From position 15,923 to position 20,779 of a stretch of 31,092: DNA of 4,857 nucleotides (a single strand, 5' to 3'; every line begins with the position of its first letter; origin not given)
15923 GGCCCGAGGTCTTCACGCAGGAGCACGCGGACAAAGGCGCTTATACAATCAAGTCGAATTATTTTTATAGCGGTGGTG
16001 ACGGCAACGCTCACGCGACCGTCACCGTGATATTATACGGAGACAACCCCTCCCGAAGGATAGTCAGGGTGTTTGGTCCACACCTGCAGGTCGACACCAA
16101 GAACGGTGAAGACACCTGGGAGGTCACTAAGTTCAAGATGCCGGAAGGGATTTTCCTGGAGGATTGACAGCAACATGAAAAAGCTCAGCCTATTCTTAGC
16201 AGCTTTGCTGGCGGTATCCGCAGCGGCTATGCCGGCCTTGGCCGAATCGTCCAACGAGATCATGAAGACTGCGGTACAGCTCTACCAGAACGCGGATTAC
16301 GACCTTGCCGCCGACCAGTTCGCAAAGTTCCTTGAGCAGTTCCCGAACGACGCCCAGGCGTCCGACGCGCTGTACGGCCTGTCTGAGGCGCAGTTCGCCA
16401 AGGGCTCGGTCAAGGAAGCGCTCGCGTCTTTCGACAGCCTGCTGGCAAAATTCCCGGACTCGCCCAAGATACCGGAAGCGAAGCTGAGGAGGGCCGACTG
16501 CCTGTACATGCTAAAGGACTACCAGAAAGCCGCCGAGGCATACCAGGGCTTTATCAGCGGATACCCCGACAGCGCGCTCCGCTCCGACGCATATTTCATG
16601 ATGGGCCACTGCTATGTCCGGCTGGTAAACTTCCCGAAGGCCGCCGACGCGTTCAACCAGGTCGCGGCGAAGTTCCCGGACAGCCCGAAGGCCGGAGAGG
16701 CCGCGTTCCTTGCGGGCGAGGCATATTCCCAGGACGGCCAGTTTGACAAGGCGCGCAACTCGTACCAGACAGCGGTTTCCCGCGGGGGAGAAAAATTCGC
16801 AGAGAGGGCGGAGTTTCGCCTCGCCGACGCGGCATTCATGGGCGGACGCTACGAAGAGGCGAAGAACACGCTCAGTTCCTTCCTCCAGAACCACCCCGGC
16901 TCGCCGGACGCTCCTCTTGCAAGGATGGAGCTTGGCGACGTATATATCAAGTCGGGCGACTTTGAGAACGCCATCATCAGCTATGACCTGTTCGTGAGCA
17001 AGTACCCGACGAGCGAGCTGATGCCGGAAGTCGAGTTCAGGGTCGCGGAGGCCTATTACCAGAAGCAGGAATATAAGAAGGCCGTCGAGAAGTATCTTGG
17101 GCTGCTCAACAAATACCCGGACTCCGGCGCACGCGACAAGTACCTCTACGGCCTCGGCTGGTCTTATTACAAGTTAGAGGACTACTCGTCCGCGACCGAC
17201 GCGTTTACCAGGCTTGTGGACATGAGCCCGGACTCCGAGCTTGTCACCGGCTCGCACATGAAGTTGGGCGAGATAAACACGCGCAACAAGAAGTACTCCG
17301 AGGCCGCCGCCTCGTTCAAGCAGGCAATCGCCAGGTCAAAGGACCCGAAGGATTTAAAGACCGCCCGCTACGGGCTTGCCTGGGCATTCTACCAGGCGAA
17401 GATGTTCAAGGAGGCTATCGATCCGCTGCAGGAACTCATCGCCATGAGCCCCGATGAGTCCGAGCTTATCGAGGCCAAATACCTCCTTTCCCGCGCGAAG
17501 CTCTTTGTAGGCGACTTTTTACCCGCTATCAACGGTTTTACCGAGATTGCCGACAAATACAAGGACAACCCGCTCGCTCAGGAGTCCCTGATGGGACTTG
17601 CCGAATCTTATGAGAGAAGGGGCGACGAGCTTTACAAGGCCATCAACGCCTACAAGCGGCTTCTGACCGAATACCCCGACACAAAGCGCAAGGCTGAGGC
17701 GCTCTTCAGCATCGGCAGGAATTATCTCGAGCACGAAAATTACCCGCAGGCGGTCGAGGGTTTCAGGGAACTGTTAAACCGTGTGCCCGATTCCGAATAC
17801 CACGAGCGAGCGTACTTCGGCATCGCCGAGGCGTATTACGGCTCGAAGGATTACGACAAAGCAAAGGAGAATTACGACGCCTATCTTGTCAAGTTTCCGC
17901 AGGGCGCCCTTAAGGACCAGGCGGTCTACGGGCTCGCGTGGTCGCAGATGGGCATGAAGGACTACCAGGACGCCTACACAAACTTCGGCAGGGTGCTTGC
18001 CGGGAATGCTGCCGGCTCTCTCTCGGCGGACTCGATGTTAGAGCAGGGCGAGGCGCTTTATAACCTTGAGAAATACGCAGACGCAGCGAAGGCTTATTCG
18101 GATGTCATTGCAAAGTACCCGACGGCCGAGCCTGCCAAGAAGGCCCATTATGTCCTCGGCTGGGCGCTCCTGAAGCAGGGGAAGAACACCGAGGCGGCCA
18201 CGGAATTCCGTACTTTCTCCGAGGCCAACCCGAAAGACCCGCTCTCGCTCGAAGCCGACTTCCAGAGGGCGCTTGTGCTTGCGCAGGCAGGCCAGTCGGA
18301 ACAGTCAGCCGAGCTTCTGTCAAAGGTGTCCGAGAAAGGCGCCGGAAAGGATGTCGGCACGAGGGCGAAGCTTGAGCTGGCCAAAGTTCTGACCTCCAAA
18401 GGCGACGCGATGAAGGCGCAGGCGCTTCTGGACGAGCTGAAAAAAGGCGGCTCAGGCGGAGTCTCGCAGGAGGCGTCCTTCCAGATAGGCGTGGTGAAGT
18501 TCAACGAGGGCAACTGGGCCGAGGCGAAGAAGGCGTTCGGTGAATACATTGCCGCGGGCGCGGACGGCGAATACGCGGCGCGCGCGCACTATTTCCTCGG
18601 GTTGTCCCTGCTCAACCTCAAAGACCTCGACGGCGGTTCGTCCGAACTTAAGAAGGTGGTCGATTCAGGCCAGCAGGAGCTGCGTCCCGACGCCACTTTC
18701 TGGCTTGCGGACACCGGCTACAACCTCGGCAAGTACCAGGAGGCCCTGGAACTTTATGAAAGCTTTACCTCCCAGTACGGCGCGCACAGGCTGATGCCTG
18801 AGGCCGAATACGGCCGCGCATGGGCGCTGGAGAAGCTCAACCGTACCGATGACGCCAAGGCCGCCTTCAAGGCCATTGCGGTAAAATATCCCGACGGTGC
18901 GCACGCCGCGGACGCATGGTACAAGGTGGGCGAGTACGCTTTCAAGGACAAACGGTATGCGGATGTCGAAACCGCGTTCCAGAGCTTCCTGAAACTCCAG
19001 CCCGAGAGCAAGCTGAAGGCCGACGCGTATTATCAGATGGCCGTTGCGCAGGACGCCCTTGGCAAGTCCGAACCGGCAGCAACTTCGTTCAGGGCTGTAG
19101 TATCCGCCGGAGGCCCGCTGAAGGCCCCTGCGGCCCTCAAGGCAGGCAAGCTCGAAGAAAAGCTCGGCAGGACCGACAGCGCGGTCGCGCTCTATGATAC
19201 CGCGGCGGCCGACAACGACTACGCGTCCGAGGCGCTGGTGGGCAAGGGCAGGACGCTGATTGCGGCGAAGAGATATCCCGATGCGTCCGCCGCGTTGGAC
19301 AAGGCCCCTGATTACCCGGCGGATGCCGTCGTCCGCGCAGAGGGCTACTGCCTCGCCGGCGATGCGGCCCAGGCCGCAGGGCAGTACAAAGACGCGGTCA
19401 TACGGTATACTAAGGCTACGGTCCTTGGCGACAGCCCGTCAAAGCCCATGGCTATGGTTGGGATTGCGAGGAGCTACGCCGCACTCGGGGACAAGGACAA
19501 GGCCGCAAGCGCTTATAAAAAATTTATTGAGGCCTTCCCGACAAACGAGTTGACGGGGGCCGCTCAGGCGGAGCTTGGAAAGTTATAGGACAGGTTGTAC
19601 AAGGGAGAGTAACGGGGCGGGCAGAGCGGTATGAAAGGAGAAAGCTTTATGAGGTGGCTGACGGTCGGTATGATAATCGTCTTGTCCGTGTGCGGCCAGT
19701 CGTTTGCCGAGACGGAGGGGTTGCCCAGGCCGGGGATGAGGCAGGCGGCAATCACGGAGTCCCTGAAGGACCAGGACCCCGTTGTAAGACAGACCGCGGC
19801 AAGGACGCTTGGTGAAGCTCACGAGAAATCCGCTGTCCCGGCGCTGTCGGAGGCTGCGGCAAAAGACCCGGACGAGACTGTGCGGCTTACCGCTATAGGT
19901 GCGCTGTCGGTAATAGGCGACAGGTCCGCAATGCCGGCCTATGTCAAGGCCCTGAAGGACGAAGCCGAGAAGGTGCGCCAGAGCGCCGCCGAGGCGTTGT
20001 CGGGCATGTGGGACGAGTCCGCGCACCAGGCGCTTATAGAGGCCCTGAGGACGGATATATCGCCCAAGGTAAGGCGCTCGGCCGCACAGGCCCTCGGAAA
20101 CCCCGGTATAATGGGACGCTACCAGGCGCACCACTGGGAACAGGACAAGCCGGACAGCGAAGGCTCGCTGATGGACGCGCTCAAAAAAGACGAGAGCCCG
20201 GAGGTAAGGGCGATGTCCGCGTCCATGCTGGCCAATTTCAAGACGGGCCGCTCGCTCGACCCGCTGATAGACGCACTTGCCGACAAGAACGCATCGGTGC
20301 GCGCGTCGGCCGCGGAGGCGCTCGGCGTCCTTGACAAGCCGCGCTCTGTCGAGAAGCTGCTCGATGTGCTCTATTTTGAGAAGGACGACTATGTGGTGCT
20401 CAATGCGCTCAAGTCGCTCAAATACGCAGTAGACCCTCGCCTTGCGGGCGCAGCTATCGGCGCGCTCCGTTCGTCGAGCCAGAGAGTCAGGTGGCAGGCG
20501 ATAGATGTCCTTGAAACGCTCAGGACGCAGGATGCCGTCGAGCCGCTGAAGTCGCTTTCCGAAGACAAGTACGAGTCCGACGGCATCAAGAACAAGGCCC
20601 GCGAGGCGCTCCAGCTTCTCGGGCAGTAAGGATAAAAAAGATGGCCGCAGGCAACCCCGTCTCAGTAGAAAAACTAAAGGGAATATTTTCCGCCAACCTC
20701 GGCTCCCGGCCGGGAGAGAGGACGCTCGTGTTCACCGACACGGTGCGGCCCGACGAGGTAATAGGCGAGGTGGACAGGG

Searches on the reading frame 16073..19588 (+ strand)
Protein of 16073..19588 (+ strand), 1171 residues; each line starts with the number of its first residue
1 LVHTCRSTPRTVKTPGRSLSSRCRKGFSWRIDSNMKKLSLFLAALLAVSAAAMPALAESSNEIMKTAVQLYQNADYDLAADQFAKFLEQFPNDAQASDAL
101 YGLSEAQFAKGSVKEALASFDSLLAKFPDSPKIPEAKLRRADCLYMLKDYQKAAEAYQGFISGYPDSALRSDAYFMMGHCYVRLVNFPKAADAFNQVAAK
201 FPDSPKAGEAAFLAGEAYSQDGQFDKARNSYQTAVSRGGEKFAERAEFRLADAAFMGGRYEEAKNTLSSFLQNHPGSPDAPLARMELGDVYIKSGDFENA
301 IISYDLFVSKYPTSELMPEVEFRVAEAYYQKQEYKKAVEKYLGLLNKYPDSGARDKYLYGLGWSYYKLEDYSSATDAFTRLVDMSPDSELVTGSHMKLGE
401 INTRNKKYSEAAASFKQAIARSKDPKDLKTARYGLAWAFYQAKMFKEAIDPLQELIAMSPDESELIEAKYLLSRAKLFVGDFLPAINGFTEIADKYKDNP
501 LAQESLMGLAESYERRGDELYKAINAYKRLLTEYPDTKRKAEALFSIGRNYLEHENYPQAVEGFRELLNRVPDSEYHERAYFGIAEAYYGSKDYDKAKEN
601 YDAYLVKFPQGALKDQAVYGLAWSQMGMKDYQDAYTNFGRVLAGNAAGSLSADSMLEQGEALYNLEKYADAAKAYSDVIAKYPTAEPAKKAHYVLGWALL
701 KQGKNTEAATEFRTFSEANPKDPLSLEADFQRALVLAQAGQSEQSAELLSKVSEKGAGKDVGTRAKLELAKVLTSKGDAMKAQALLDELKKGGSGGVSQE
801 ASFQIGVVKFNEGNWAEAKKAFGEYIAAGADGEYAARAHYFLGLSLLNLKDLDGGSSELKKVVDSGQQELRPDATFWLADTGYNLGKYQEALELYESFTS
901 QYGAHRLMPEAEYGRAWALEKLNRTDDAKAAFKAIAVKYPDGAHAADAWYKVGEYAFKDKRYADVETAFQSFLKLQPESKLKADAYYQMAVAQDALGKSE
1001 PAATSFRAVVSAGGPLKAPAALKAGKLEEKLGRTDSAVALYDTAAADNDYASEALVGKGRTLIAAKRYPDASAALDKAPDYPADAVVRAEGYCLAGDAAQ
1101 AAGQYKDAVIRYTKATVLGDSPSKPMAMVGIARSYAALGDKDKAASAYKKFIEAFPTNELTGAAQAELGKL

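Call 8: search_protein_families(library=pfam, proteins=[window:16073-19588:+], max_evalue=0.001)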
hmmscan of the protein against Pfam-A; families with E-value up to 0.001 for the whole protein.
window:16073-19588:+ (1171 aa): 27 families (the best 25 are shown)
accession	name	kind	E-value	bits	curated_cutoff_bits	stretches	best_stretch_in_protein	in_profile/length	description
PF13174.12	TPR_6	-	4.6e-95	306.4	26.3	6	1127-1157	2-32/33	Tetratricopeptide repeat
PF13432.12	TPR_16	-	3.3e-92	302.7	32.7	13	656-723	1-65/65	Tetratricopeptide repeat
PF07719.23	TPR_2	-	1.1e-81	262.7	27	0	356-387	2-33/34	Tetratricopeptide repeat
PF13428.12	TPR_14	-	1.2e-54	177.4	23.5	0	1130-1161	6-37/44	Tetratricopeptide repeat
PF14559.12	TPR_19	-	4.5e-54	181.1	25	4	1032-1084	5-57/68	Tetratricopeptide repeat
PF13424.12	TPR_12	-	6.5e-49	164.5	30.1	2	396-459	7-75/77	Tetratricopeptide repeat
PF13525.12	YfiO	-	2.6e-48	164.9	25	5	540-626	4-90/203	Outer membrane lipoprotein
PF00515.34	TPR_1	-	4.9e-43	143.7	27.8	0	357-387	3-33/34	Tetratricopeptide repeat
PF13181.12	TPR_8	-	5.3e-32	107.7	25.7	0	1129-1158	5-34/34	Tetratricopeptide repeat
PF09976.15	TPR_21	-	8.2e-25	88.1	25.5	4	189-314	57-179/193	Tetratricopeptide repeat-like domain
PF12895.13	ANAPC3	-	8.1e-20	71.3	27.2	0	871-933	22-80/82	Anaphase-promoting complex, cyclosome, subunit 3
PF13176.12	TPR_7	-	2.1e-16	59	27.9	0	214-236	5-29/36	Tetratricopeptide repeat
PF13371.12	TPR_9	-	1.1e-12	48.2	35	0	278-317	26-65/73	Tetratricopeptide repeat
PF13512.12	TPR_18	-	7.1e-12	46.1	21.9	1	542-629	11-98/145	Tetratricopeptide repeat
PF25063.1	ARM_TT21_C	-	1.2e-11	45.4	35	0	398-463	135-198/209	Tetratricopeptide repeat protein 21 C-terminal ARM domain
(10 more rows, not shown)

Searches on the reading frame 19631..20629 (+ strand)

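Call 8: search_protein_families(library=pfam, proteins=[window:19631-20629:+], max_evalue=0.001)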
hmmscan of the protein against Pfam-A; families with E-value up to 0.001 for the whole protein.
window:19631-20629:+ (332 aa): 14 families
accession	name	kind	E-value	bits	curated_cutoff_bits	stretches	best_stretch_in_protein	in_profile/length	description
PF13646.12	HEAT_2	-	3.9e-46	155.7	27.7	4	180-264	4-88/88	HEAT repeats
PF02985.28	HEAT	-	6.2e-30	100.8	23.5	1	209-234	2-27/31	HEAT repeat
PF13513.12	HEAT_EZ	-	6.7e-18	65.2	27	0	100-124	29-53/55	HEAT-like repeat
PF03130.22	HEAT_PBS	-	1.1e-16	59.8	20.9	0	286-312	1-27/27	PBS lyase HEAT-like repeat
PF00514.29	Arm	-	1.1e-09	38.5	20.6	0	100-124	13-37/41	Armadillo/beta-catenin-like repeat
PF12717.13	Cnd1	-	1.1e-08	35.7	26.4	0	41-99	26-89/162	non-SMC mitotic condensation complex subunit 1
PF21581.3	SCD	-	2.1e-07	31.6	27.5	0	107-133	38-64/75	Stromalin conservative domain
PF13251.12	DUF4042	-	4.1e-06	27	27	0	173-204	37-68/182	Domain of unknown function (DUF4042)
PF01602.26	Adaptin_N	-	1.6e-05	24.1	37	0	77-154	88-174/524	Adaptin N terminal region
PF24492.1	HEAT_ECM29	-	4.7e-05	24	27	0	205-243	110-148/160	Proteasome adapter and scaffold protein ECM29, HEAT-repeat domain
PF20168.4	PDS5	-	5e-05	21.7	27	0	66-133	320-394/1053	Sister chromatid cohesion protein PDS5 protein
PF14663.11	RasGEF_N_2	-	0.00014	22.6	27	0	101-142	7-48/108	Rapamycin-insensitive companion of mTOR RasGEF_N domain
PF25786.1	HEAT_GCN1_C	-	0.00017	22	27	0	135-200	32-91/151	GCN1-like, C-terminal HEAT repeats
PF12348.14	CLASP_N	-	0.00076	19.5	27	0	38-65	178-205/227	CLASP N terminal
